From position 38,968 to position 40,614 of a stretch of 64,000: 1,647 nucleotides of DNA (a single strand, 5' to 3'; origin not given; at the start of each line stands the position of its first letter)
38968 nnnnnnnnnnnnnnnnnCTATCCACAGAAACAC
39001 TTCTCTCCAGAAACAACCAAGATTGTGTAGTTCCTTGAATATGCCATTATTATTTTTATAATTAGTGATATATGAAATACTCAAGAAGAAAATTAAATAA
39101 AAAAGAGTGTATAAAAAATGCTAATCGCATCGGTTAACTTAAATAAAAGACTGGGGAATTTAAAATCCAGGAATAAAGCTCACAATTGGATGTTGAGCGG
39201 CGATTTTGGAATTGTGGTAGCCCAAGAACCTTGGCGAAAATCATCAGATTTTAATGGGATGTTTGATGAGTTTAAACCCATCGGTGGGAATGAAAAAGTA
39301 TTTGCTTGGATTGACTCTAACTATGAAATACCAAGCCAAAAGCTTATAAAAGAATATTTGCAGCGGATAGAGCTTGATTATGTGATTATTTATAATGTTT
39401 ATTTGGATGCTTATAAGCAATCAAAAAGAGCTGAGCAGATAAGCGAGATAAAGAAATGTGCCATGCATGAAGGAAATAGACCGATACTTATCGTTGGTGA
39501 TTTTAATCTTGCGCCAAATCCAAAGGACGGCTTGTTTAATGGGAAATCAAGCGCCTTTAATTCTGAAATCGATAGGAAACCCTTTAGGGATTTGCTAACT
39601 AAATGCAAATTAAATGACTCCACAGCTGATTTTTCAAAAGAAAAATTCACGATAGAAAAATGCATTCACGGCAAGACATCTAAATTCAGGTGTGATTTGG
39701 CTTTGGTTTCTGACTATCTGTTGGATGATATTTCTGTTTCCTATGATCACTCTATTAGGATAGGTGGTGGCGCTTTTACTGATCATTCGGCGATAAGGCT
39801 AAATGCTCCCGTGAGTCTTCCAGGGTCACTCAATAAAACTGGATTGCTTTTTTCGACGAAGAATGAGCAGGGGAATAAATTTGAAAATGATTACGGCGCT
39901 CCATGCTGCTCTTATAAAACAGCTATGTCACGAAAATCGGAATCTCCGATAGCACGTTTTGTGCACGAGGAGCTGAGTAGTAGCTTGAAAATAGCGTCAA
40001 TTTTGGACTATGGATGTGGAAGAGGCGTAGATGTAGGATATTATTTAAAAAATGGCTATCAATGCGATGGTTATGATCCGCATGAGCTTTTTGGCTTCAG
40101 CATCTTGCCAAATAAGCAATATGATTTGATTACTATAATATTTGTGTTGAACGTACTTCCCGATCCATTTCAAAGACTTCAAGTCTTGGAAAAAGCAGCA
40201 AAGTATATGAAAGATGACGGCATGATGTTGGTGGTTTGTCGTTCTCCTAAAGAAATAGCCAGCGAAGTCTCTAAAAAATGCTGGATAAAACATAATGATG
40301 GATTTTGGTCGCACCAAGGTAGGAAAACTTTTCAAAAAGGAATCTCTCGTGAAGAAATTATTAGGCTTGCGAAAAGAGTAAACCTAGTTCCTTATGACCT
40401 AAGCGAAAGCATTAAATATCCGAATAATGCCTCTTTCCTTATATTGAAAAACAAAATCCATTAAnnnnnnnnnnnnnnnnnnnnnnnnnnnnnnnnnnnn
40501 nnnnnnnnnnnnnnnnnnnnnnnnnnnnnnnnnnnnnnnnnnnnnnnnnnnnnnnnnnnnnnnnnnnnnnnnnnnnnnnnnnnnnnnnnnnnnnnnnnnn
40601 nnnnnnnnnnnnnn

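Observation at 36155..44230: tRNA-Glu-adjacent accessory island with atypical gene content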

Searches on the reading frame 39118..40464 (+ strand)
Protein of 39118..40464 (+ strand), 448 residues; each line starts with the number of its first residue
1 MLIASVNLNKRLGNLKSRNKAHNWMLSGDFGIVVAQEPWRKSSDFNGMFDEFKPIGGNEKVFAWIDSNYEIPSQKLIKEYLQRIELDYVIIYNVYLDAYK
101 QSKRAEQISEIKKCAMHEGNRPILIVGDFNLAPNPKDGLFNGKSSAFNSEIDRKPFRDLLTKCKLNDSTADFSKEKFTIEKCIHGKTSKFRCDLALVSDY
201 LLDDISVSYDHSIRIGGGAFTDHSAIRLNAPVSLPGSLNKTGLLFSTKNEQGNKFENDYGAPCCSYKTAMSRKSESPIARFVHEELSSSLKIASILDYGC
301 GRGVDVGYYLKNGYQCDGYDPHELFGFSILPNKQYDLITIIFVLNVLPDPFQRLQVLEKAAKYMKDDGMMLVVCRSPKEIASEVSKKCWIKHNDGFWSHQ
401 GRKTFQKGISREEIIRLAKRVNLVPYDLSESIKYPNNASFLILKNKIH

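Call 9: search_protein_families(library=pfam, proteins=[window:39118-40464:+], max_evalue=0.01)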
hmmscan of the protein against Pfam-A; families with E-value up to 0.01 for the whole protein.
window:39118-40464:+ (448 aa): 4 families
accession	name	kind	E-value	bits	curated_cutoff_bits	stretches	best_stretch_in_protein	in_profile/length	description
PF13489.12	Methyltransf_23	-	1.8e-10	41.2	27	1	276-423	7-159/164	Methyltransferase domain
PF08242.18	Methyltransf_12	-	4.5e-05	24.5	30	0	332-369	64-97/98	Methyltransferase domain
PF13649.12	Methyltransf_25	-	0.0037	18.3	27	0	295-323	1-31/97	Methyltransferase domain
PF14529.12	Exo_endo_phos_2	-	0.005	17.1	27.4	0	91-166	3-68/117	Endonuclease-reverse transcriptase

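Call 10: search_protein_families(library=padloc, proteins=[window:39118-40464:+], max_evalue=0.1)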
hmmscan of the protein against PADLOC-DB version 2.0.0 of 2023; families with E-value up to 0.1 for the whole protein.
window:39118-40464:+ (448 aa): 1 family
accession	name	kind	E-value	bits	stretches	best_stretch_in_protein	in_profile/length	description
PDLC04134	mad2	-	4.4e-05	20.5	1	323-379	353-401/492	mads_2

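Call 11: search_protein_families(library=ncbifam, proteins=[window:39118-40464:+], max_evalue=0.01)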
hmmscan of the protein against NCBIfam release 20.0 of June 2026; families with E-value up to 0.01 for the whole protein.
window:39118-40464:+ (448 aa): 4 families
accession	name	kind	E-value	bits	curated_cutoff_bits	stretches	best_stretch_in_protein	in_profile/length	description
TIGR04096.1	dnd_rel_methyl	subfamily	4.2e-15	55.5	150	1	267-414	6-142/478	DNA phosphorothioation-associated putative methyltransferase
TIGR00633.1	xth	equivalog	2.7e-05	23.8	99.05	1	83-226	96-250/255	exodeoxyribonuclease III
TIGR00195.1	exoDNase_III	equivalog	0.0045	16.6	182.55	1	83-175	93-194/254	exodeoxyribonuclease III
NF043040.1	corrin_prot_MT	hypoth_equivalog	0.0065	15.9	180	0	330-373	106-148/216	corrinoid protein-associated methyltransferase CpaM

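Call 18: find_encoding_contigs(protein=window:39118-40464:+, flank=10000, max_places=10)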
Protein window:39118-40464:+ (448 aa): 1 contig read that carries it; 1 place shown.
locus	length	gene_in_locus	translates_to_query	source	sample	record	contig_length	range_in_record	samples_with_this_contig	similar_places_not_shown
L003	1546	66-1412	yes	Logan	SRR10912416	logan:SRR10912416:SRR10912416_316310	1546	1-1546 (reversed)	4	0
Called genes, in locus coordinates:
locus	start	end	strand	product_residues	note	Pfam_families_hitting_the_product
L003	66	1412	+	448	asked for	PF13489:Methyltransf_23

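Call 43: find_homologous_proteins(query=window:39118-40464:+, max_evalue=0.001)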
Query window:39118-40464:+ (448 aa): 282 proteins with E <= 0.001 among 4629 candidates; the best 120 are listed.
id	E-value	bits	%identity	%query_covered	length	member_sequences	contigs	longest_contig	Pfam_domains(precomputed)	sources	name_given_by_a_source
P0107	0.0e+0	1034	100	100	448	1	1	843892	PF13489.13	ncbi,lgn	-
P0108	9.4e-131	455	47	99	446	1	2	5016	PF13489.13,PF08242.19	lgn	-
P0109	1.9e-125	437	47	100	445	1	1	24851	PF13489.13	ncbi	ncbi:methyltransferase domain-containing protein [Acidobacteriota bacterium]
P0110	2.6e-125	437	46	97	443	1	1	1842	PF13489.13,PF03372.30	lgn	-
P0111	4.6e-124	433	46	99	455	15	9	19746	PF13489.13,PF03372.30,PF08242.19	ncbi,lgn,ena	-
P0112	1.4e-123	431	45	100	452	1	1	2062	PF13489.13,PF03372.30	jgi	jgi:hypothetical protein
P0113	5.8e-122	426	47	95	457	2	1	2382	PF13489.13,PF03372.30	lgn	-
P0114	8.8e-122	425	45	94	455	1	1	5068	PF13489.13,PF03372.30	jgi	jgi:hypothetical protein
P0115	1.0e-121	425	45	93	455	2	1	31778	PF13489.13,PF03372.30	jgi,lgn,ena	jgi:SAM-dependent methyltransferase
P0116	1.4e-121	425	48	94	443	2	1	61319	PF13489.13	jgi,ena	-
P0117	1.4e-121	425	46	94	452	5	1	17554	PF13489.13,PF03372.30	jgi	jgi:Methyltransferase domain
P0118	1.6e-121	424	46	94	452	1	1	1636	PF13489.13,PF03372.30,PF08242.19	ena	-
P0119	2.2e-121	424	45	99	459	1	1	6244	PF13489.13,PF03372.30,PF08242.19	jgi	jgi:hypothetical protein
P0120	2.2e-121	424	46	94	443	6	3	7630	PF13489.13,PF03372.30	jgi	jgi:Methyltransferase domain/Endonuclease/Exonuclease/phosphatase family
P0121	3.4e-121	423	46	95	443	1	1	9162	PF13489.13,PF03372.30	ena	-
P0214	4.0e-101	357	39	100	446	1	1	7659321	PF13489.13,PF03372.30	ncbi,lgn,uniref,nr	ncbi:methyltransferase domain-containing protein [Streptomyces sp. NBC_01426]|uniref:methyltransfera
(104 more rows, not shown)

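Call 44: find_encoding_contigs(protein=P0214, flank=7000, max_places=3)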
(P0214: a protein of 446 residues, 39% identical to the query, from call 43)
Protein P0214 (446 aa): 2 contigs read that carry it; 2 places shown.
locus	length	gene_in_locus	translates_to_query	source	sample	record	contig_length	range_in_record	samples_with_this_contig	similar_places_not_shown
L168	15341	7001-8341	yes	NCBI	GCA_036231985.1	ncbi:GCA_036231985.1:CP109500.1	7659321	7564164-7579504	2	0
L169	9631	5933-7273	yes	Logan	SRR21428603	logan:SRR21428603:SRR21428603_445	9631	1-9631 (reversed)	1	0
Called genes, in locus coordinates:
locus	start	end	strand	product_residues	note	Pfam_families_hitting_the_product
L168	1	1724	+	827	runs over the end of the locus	PF00690:Cation_ATPase_N, PF00122:E1-E2_ATPase, PF00702:Hydrolase, PF13246:Cation_ATPase, PF00689:Cation_ATPase_C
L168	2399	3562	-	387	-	PF00266:Aminotran_5, PF01053:Cys_Met_Meta_PP (weak), PF01041:DegT_DnrJ_EryC1 (weak)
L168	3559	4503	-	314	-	-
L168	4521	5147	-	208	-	-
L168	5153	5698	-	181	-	PF22769:DCD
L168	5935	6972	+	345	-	PF00126:HTH_1 (weak)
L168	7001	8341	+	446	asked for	PF03372:Exo_endo_phos, PF13489:Methyltransf_23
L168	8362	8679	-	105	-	PF12643:MazG-like (weak)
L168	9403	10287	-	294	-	PF04672:Methyltransf_19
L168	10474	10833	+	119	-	-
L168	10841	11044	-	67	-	-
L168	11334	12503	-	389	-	PF01381:HTH_3, PF13560:HTH_31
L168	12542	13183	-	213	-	PF00702:Hydrolase, PF12710:HAD (weak), PF13419:HAD_2, PF13242:Hydrolase_like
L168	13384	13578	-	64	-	-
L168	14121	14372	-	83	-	-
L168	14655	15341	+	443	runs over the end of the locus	-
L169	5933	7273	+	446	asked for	PF03372:Exo_endo_phos, PF13489:Methyltransf_23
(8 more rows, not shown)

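Call 45: find_encoding_contigs(protein=P0116, flank=7000, max_places=3)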
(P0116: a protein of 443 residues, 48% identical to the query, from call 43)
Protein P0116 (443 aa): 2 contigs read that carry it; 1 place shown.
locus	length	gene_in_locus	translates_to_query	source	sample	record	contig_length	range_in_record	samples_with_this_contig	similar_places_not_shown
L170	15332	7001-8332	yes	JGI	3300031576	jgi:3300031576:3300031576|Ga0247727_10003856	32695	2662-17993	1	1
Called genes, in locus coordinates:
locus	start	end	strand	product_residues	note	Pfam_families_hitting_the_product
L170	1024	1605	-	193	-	PF00239:Resolvase, PF02796:HTH_7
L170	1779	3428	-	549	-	PF01326:PPDK_N, PF00391:PEP-utilizers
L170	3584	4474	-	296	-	-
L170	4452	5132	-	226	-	PF01230:HIT (weak)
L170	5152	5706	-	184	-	PF22769:DCD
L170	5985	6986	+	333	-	PF00126:HTH_1 (weak)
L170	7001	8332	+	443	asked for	PF13489:Methyltransf_23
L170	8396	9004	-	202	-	-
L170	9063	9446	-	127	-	-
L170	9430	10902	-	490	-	PF10412:TrwB_AAD_bind (faint)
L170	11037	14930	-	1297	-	PF19587:DUF6094, PF00271:Helicase_C (weak)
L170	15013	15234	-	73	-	-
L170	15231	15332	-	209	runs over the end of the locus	-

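Call 47: search_protein_families(library=padloc, proteins=[L170:3584-4474:-, L170:4452-5132:-, L170:5152-5706:-, L170:5985-6986:+, L170:7001-8332:+, L170:8396-9004:-, L170:9063-9446:-, L170:9430-10902:-, L170:11037-14930:-], max_evalue=0.01)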
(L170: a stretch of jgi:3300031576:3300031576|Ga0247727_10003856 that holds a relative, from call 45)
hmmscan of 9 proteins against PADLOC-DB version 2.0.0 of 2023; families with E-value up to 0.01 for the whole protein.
L170:3584-4474:- (296 aa): 0 families

L170:4452-5132:- (226 aa): 1 family
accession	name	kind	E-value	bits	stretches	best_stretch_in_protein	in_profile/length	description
PDLC00441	ThsC2|ThsC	-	0.0041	15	1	2-111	7-112/148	HIT family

L170:5152-5706:- (184 aa): 0 families

L170:5985-6986:+ (333 aa): 0 families

L170:7001-8332:+ (443 aa): 0 families

L170:8396-9004:- (202 aa): 0 families

L170:9063-9446:- (127 aa): 0 families

L170:9430-10902:- (490 aa): 6 families
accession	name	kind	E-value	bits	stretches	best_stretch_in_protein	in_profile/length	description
PDLC04140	mad8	-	2.9e-16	57.9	1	40-367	26-265/314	mads_8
PDLC02684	DndH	-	2.3e-07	26.7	1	240-337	1544-1641/1715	DndH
PDLC04102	HerA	-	3.7e-05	20.2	1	209-341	427-560/654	-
PDLC04103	HerA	-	3.9e-05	20.2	0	250-374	399-528/579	-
PDLC04105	HerA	-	0.0011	15.7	0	249-348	378-483/576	-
PDLC02685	DndH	-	0.0012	14.6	0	252-338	1517-1605/1678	DndH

L170:11037-14930:- (1297 aa): 9 families
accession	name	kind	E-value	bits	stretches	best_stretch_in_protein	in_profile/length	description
PDLC02842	DpdE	-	1.2e-07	27.8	1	1053-1208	1007-1158/1176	DpdE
PDLC02849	DpdE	-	3.6e-07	26.7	1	1116-1219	748-851/857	DpdE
PDLC00633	ZorD1|ZorD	-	2.9e-06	23.7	1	1066-1191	745-875/908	"SWI2/SNF2 helicase, Mrr-like nuclease"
PDLC02850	DpdE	-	2.1e-05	20.6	1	1117-1212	1158-1254/1282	DpdE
PDLC00632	ZorD1|ZorD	-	0.00078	15.4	0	1052-1177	922-1052/1101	"SWI2/SNF2 helicase, Mrr-like nuclease"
PDLC03293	MTase_II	-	0.00097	16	1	6-110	13-113/427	Type II methyltransferase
PDLC03258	MTase_II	-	0.0014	15.8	1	6-105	19-114/366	Type II methyltransferase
PDLC00634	ZorD1|ZorD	-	0.0027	13.4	1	1066-1177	823-937/1208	"SWI2/SNF2 helicase, Mrr-like nuclease"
PDLC03719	oMTase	-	0.0063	13.5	1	5-104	21-123/387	orphan methyltransferase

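Call 59: find_related_loci(query=window:39118-40464:+, collection=viral_contigs, flank=6000)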
Query window:39118-40464:+ (448 aa) in viral_contigs; peptide patterns used: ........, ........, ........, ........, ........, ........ (x = any residue, [..] = any of these).
8 stretches matched a pattern, but none encodes a relative of the query by tblastn (E <= 1e-3).

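Call 70: search_solved_structures(query=window:39118-40464:+, max_evalue=0.01)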
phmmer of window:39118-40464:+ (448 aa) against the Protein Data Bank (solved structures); distinct sequences matched with E-value up to 0.01: 0.

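Call 74: search_protein_families(library=phrogs, proteins=[window:39118-40464:+], max_evalue=0.001)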
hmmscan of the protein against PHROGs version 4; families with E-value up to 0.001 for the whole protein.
window:39118-40464:+ (448 aa): 1 family
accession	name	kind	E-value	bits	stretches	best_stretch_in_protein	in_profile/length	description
phrog_5475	-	unknown function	0.00034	20.5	0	331-418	295-392/458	-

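Call 82: search_dna_similar(query=window:39118-40464:+, collection=plasmids, mode=protein, max_rows=15)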
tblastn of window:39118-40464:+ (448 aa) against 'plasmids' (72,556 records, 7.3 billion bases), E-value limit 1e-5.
Records with a match: 13; places in all: 13; records where one place covers at least 80% of the query: 2.
Best place of each record, by identity: <60% 13.
By first word of the organism name: Streptomyces 5; Rhizobium 2; Azospirillum 1; Rhodobacteraceae 1; Falsirhodobacter 1; Microvirga 1; Methylibium 1; Piscinibacter 1.
By predicted mobility (MOB-suite, as given by PLSDB): non-mobilizable 11; mobilizable 1; conjugative 1.
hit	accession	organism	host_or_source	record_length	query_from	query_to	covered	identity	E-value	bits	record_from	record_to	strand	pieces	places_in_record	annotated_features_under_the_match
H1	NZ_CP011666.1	Streptomyces sp. Mg1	-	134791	1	444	99%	40.1%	1e-109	362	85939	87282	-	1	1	methyltransferase domain-containing protein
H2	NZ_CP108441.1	Streptomyces sp. NBC_01278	-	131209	1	447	100%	38.8%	5e-106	352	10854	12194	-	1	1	methyltransferase domain-containing protein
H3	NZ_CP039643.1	Azospirillum sp. TSA2s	Soil,rice paddy soil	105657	263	448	42%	28.9%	3e-9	67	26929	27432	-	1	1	DNA phosphorothioation-associated putative methyltransferase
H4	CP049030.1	Rhodobacteraceae bacterium SC52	Apostichopus japonicus,pure ...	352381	266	447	41%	27.6%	2e-6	58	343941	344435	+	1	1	DNA phosphorothioation-associated putative methyltransferase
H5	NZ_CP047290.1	Falsirhodobacter algicola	Grateloupia sp.,single cell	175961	266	414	33%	32.0%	1e-7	62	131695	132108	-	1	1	DNA phosphorothioation-associated putative methyltransferase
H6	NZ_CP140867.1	Rhizobium leguminosarum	Trifolium pratense,whole organism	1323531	267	415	33%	31.1%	2e-7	61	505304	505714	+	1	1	record has no annotation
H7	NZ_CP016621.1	Microvirga ossetica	Vicia alpestris,cell culture,nodules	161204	263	417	35%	29.7%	3e-10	70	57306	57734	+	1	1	DNA phosphorothioation-associated putative methyltransferase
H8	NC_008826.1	Methylibium petroleiphilum PM1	-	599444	257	414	35%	27.8%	5e-7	60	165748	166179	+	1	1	DNA phosphorothioation-associated putative methyltransferase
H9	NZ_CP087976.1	Rhizobium sp. RCAM05350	cell culture,fouling of walls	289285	252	415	37%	26.5%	1e-6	59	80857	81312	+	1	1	DNA phosphorothioation-associated putative methyltransferase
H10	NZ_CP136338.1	Piscinibacter gummiphilus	single cell,soil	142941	294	414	27%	30.6%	4e-7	60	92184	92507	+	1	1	DNA phosphorothioation-associated putative methyltransferase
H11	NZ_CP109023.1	Streptomyces sp. NBC_00667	-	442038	343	444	23%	33.3%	1e-13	81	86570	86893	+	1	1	transcriptional regulator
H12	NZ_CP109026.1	Streptomyces sp. NBC_00664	-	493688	343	444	23%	33.3%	1e-13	81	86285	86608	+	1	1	transcriptional regulator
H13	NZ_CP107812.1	Streptomyces sp. NBC_00539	-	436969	365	447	19%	33.7%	5e-10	69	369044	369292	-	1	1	hypothetical protein | transcriptional regulator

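Call 84: get_annotated_region(hit=H1, flank=7000)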
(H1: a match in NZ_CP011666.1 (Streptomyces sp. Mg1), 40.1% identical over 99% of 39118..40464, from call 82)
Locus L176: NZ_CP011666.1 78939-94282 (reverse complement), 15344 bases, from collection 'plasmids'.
description: Streptomyces sp. Mg1 plasmid pSMg1-2, complete sequence
organism: Streptomyces sp. Mg1 (NCBI taxid 465541)
taxonomy: Bacteria; Actinomycetota; Actinomycetes; Kitasatosporales; Streptomycetaceae; Streptomyces; Streptomyces sp. Mg1
host: -; source: -; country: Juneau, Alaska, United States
typing (MOB-suite, as given by PLSDB): non-mobilizable
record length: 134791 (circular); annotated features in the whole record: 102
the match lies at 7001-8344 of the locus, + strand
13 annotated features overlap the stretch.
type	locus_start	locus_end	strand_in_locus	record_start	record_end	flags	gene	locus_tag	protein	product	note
CDS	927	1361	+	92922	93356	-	-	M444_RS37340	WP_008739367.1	hypothetical protein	-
CDS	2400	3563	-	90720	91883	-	-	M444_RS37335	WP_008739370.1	cysteine desulfurase family protein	-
CDS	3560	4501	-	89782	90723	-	-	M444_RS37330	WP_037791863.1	hypothetical protein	-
CDS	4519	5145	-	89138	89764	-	-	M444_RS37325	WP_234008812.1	hypothetical protein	-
CDS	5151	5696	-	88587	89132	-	-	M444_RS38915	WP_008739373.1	hypothetical protein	-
CDS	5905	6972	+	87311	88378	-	-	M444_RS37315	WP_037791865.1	LysR family transcriptional regulator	GO:0006355 - regulation of DNA-templated transcription [Evidence IEA]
CDS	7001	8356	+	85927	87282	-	-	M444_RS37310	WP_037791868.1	methyltransferase domain-containing protein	-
CDS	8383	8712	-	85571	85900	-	-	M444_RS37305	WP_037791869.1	nucleoside triphosphate pyrophosphohydrolase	-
CDS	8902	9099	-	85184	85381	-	-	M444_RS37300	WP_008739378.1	hypothetical protein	-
CDS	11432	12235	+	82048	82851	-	-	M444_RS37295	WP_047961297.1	hypothetical protein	-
CDS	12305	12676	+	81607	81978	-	-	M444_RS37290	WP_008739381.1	hypothetical protein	-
CDS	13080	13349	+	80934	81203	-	-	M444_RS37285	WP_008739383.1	hypothetical protein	-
CDS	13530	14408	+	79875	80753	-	-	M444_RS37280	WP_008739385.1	hypothetical protein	-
